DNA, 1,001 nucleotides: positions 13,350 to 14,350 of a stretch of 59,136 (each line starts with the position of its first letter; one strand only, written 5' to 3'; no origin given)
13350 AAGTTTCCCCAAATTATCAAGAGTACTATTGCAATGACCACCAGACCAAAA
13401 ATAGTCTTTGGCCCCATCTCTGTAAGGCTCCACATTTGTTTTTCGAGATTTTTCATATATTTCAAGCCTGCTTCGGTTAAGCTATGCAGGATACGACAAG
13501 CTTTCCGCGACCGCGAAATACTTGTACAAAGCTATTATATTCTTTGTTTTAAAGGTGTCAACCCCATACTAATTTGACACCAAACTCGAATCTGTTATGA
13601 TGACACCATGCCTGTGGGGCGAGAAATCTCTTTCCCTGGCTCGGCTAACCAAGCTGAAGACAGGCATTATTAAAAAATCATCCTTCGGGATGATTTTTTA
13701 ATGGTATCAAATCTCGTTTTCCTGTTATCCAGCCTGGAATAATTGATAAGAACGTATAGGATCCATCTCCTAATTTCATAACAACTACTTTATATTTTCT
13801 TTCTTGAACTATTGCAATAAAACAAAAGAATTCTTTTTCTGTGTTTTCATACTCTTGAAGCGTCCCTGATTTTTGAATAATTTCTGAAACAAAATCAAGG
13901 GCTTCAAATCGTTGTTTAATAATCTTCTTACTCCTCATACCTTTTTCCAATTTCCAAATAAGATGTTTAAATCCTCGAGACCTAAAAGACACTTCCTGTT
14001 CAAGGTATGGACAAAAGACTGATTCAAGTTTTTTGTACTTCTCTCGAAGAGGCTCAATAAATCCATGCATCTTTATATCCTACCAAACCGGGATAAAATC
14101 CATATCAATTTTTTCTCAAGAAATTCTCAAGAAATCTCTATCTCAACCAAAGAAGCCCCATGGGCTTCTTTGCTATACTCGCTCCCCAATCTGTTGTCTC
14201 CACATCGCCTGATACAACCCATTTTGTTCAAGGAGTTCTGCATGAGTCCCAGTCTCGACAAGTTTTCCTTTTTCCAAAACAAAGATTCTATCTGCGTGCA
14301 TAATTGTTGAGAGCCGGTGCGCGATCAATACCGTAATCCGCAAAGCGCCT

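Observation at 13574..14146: Convergent structured small RNA plus orphan protein module, copy 1 (downstream of the ABC exporter)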

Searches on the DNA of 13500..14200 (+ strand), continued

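Call 54: search_with_rna_model(model_id=R1, sources=[window, L001, L002, L003, L004, L005, L007, L008, L009, L010, L011, L012, L013, L014, L016, L017, L045, L087, L109, L077, L047, L110, L043, L055, L056, L033, L097, L094, L090, L096, L062, L052, L063, L068, L026, L067, L032, L103, L081], max_evalue=0.01, make_alignment=true)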
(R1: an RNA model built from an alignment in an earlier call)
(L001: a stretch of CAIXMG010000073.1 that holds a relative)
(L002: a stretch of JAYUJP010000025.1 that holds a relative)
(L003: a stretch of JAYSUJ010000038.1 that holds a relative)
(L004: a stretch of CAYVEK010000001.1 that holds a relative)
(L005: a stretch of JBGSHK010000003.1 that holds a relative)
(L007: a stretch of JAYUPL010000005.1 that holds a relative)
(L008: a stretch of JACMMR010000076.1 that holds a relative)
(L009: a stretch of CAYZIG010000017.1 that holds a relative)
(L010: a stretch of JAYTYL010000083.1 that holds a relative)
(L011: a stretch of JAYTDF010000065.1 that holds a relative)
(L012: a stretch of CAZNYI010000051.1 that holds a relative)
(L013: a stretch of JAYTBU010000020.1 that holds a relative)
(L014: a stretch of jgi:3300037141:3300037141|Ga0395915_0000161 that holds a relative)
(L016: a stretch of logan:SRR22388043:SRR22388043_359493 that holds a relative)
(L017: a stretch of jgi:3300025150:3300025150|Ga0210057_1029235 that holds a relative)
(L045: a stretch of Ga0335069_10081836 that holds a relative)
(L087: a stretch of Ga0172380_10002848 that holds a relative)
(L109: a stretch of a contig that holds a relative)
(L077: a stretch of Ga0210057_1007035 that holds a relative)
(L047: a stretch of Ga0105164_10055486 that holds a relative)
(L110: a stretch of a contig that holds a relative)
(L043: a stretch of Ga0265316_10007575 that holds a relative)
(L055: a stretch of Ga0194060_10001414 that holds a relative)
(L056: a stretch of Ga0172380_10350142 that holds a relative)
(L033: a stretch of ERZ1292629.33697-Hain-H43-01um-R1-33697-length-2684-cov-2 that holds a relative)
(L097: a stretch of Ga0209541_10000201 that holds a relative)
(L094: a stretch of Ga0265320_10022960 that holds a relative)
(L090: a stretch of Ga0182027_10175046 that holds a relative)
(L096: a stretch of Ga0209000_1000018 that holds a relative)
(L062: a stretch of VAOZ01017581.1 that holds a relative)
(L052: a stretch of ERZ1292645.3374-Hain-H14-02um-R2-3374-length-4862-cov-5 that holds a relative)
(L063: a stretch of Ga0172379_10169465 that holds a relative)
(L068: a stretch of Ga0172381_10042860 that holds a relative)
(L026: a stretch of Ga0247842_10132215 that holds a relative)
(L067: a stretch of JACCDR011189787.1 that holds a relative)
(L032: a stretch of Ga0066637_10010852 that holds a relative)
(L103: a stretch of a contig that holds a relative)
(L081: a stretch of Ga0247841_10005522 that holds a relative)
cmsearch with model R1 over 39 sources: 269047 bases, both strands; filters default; matches with E-value up to 0.01: 41.
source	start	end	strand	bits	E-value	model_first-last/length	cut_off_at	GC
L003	3416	3465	-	54.6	1.3e-10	1-52/52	no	0.54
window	13608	13667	+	54.1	1.8e-10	1-52/52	no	0.55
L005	3399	3457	-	53.8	2.1e-10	1-52/52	no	0.46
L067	2571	2625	+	53.6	2.4e-10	1-52/52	no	0.53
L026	829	878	+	53.1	3.2e-10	1-52/52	no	0.54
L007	3388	3446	-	52.2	5.3e-10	1-52/52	no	0.47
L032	5946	5999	-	52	5.8e-10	1-52/52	no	0.52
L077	13101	13155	-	51.8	6.7e-10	1-52/52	no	0.53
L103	1081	1134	+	50.8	1.2e-09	1-52/52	no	0.48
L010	1180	1231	-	50.7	1.3e-09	1-52/52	no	0.6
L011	2934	2992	-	50.3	1.6e-09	1-52/52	no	0.44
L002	2834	2884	-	49.9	2e-09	1-52/52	no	0.47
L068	1995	2045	+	49.7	2.2e-09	1-52/52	no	0.59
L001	3401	3454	-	49.4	2.6e-09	1-52/52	no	0.57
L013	3201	3251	-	49.2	3e-09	1-52/52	no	0.47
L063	1288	1338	-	48.9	3.6e-09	1-52/52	no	0.61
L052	869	921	-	48.3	5e-09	1-52/52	no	0.58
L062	3848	3902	-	46.5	1.4e-08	1-52/52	no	0.49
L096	6780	6833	+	46.2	1.7e-08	1-52/52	no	0.56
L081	800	854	-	45.7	2.2e-08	1-52/52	no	0.51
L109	441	490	-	45.2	2.8e-08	1-52/52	no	0.46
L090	1707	1764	-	44.8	3.6e-08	1-52/52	no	0.57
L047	735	792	-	44.8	3.6e-08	1-52/52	no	0.55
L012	3464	3514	-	44.5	4.2e-08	1-52/52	no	0.61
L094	1979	2029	+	44.5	4.2e-08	1-52/52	no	0.61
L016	3494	3550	-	42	1.8e-07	1-52/52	no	0.54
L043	9887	9952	+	41.9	1.9e-07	1-52/52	no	0.52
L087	855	904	+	41.5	2.4e-07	1-52/52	no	0.52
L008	2213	2273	-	41.1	3e-07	1-52/52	no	0.49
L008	2355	2413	-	40.8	3.5e-07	1-52/52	no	0.42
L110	4713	4770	-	40.7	3.7e-07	1-52/52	no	0.48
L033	31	79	-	40.7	3.8e-07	1-52/52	no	0.57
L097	2174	2231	+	40.7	3.9e-07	1-52/52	no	0.52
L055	734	791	-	38.1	1.7e-06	1-52/52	no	0.5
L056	1034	1081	+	37.6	2.2e-06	1-52/52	no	0.6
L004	3401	3460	-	35.7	6.5e-06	1-52/52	no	0.48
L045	1403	1472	+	35.6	6.9e-06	1-52/52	no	0.56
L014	3404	3474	-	31.4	7.6e-05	1-52/52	no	0.61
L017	3399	3456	-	31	9.7e-05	1-52/52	no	0.43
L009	1667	1713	-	24.4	0.0041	1-52/52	no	0.36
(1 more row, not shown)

Alignment A5: 41 matches aligned to the model, 81 columns, each read 5' to 3' on its own strand. Consensus structure (alignment columns), stored with it:
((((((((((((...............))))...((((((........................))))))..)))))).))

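Call 69: search_with_rna_model(model_id=R1, sources=[L111, L112, L113, L114, L115, L116, L117, L118], max_evalue=5, filters=off)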
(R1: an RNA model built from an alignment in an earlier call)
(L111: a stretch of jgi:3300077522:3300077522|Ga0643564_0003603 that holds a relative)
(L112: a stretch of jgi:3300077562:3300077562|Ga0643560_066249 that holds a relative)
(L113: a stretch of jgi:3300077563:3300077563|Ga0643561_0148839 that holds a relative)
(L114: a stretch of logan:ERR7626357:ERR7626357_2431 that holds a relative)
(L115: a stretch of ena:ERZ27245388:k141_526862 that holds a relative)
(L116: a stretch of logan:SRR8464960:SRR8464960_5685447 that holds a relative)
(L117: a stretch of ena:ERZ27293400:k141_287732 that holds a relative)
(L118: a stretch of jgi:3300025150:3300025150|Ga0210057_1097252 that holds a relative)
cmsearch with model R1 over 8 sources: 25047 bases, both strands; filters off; matches with E-value up to 5: 12.
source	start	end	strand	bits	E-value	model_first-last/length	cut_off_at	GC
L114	2900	2971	-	31.4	7.2e-06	1-52/52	no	0.54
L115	2125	2196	-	23.2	0.00078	1-52/52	no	0.54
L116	1064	1135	-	23.2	0.00078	1-52/52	no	0.54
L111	2968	3019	-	22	0.0015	1-52/52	no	0.35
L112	817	868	-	22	0.0015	1-52/52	no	0.35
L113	1188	1239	-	22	0.0015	1-52/52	no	0.35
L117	628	686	-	17.3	0.022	1-52/52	no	0.56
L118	669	727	-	17.3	0.022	1-52/52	no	0.56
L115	4468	4485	+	10.4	1.1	1-52/52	no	0.78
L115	4468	4485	-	10.4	1.1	1-52/52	no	0.78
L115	1706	1749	-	10.1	1.4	1-52/52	no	0.43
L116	645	688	-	10.1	1.4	1-52/52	no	0.43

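Call 94: search_with_rna_model(model_id=R1, sources=[L119, L120, L121], max_evalue=10, filters=off)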
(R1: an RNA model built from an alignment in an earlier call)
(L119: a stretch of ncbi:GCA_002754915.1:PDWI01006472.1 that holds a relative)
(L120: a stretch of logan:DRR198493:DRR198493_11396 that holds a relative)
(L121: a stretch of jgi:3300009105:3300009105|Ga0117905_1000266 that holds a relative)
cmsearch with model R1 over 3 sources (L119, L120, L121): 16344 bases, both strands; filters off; matches with E-value up to 10: 11.
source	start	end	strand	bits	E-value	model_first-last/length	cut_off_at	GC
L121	2979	3028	-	42.4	8.7e-09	1-52/52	no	0.54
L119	3183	3278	+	10.2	0.85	1-52/52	no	0.42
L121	2979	3028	+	9.9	1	1-52/52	no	0.54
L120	2965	3024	-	8.9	1.8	4-49/52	no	0.53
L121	3465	3538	+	8.2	2.7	1-52/52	no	0.43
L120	4399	4425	+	7.1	5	1-52/52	no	0.37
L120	4399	4425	-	7.1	5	1-52/52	no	0.37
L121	944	974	+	6.6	6.8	1-52/52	no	0.42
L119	3960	3980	+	6.6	6.9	1-52/52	no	0.43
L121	944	974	-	6.5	7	1-52/52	no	0.42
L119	3815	3826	-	6.4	7.6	1-52/52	no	0.42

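Call 96: search_with_rna_model(model_id=R1, source=window, max_evalue=10, filters=off)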
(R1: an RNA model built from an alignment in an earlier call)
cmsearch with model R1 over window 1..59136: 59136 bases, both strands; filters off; matches with E-value up to 10: 13.
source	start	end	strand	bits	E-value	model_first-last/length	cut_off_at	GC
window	13608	13667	+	54.1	3.9e-11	1-52/52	no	0.55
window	46566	46615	+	45.7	4.7e-09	1-52/52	no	0.46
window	46566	46615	-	14.6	0.25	1-52/52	no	0.46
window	13608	13667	-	12.9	0.66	1-52/52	no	0.55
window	4372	4391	-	11.1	1.9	1-52/52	no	0.2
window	40656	40694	+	10.7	2.4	1-52/52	no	0.38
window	4372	4391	+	10.3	3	1-52/52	no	0.2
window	3818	3884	+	10.2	3.2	1-52/52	no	0.24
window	43598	43636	+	9.4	5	1-52/52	no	0.23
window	9542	9565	-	9.2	5.4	1-52/52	no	0.33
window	9542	9565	+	9.2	5.6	1-52/52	no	0.33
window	25797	25839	-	8.9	6.4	1-52/52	no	0.35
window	28244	28302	+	8.6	7.6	1-52/52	no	0.41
